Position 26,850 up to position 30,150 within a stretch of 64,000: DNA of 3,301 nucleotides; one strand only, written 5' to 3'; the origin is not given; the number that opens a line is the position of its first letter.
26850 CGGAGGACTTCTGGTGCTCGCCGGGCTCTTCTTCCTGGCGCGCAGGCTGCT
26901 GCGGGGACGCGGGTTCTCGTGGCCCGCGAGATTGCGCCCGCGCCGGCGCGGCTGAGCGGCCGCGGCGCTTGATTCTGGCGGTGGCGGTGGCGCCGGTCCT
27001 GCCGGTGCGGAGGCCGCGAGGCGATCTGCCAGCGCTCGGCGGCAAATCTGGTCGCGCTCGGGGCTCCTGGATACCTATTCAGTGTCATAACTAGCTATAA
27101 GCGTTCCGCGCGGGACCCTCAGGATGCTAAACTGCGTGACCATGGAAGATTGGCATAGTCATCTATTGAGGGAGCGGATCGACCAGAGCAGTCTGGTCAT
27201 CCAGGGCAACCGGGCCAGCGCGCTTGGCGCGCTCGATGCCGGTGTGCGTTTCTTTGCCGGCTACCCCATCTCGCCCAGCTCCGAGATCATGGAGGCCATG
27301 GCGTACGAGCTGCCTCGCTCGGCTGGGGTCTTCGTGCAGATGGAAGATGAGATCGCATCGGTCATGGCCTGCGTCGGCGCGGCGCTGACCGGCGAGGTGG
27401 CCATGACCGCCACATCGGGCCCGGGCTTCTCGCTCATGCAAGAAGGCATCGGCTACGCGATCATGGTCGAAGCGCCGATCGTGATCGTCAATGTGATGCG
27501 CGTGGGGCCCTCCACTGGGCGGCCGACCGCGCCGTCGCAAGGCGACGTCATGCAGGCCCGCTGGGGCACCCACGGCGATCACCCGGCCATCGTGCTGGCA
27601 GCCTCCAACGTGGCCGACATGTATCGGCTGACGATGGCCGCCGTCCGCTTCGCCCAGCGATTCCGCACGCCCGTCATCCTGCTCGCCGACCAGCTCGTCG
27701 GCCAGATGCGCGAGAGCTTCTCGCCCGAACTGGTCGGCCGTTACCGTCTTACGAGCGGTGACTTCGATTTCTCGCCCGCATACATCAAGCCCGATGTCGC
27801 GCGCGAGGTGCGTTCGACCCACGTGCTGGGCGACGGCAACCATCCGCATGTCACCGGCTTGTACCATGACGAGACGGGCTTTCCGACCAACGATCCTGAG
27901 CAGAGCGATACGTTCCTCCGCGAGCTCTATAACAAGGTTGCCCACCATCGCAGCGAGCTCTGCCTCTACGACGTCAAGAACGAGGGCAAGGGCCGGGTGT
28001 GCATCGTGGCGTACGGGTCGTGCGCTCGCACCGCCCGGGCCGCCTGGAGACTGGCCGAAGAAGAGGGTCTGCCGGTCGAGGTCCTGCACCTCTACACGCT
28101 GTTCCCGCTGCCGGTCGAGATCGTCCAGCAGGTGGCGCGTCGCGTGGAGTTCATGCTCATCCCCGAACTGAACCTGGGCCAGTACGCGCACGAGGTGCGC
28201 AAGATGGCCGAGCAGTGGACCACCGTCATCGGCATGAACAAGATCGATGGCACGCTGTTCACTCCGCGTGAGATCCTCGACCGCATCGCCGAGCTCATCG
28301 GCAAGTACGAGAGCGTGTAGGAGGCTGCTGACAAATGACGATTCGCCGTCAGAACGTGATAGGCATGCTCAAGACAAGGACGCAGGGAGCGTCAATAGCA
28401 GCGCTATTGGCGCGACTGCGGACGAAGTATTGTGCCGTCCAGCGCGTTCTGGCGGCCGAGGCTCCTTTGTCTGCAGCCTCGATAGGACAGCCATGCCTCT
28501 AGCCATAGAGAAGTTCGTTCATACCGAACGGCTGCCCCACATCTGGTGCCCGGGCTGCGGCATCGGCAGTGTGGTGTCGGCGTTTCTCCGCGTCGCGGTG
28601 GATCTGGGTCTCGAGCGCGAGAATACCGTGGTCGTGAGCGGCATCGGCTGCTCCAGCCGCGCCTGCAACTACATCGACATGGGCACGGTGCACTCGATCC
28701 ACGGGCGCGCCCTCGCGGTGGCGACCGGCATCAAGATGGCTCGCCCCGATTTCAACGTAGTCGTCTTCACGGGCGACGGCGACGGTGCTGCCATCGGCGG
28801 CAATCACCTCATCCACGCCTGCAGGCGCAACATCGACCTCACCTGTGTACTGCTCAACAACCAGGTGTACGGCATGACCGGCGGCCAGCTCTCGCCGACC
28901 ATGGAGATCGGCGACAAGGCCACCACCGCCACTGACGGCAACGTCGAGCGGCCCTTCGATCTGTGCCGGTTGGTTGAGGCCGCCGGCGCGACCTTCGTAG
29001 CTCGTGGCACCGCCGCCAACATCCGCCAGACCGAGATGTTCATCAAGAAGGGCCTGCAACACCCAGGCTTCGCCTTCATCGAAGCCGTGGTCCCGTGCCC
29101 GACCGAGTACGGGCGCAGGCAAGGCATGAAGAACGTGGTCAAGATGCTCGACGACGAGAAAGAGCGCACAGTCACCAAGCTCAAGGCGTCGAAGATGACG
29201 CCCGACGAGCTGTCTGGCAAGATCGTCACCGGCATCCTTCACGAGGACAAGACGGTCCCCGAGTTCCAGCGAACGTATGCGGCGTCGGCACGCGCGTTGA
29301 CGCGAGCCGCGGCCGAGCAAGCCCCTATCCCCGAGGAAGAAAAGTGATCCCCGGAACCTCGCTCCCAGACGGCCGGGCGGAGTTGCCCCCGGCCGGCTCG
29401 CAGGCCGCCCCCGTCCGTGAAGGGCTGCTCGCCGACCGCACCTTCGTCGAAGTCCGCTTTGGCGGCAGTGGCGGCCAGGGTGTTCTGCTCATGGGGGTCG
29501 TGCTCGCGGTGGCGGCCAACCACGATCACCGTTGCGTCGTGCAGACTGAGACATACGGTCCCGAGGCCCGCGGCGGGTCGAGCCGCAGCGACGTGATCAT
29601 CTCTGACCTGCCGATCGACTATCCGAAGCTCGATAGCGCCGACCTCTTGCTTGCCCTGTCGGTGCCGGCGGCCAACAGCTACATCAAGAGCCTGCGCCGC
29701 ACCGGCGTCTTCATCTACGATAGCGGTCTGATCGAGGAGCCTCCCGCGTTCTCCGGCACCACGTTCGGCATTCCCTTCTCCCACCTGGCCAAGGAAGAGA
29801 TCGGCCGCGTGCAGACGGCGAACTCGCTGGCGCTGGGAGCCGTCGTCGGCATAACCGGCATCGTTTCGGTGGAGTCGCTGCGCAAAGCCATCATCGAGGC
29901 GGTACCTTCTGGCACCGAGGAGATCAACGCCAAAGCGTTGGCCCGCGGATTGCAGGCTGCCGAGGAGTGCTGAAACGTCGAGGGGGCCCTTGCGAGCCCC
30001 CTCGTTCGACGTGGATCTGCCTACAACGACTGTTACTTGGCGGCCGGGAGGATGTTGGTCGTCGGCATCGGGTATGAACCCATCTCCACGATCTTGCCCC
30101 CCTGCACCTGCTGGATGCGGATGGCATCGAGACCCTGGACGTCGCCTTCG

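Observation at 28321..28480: Inverted-repeat element copy B (korA1|korB1), with a built-in empty-site control in the paralogous operon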

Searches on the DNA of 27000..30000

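Call 10: search_rna_families(source=window, start=27000, end=30000, threshold=evalue, max_evalue=1)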
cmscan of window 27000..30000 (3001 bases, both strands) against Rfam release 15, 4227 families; matches with E-value up to 1: 2.
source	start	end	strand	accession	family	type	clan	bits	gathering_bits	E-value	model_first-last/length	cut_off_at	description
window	28702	28810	-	RF02989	gntR-DTE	Gene; sRNA;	-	23.5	63.6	0.18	1-119/119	no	gntR-DTE RNA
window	29339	29415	-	RF02807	PyrR209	Gene; snRNA; snoRNA; HACA-box;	-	21.8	42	0.54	1-65/65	no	Pyrobaculum sRNA 209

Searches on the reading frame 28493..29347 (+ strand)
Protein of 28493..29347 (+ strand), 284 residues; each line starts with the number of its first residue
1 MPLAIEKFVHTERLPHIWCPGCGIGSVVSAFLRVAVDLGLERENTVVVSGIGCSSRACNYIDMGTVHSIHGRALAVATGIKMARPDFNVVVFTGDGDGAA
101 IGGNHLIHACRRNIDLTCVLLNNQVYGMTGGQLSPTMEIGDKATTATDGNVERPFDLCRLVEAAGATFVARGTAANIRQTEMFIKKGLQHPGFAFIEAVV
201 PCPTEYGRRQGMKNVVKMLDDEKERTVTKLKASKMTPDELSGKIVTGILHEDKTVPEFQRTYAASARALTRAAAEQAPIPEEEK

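Call 33: search_protein_families(library=pfam, proteins=[window:28493-29347:+], max_evalue=0.01)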
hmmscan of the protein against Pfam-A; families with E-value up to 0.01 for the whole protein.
window:28493-29347:+ (284 aa): 1 family
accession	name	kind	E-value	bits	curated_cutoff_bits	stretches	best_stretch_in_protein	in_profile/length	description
PF02775.26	TPP_enzyme_C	-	5.3e-34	117.6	21.9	1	51-197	2-150/151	Thiamine pyrophosphate enzyme, C-terminal TPP binding domain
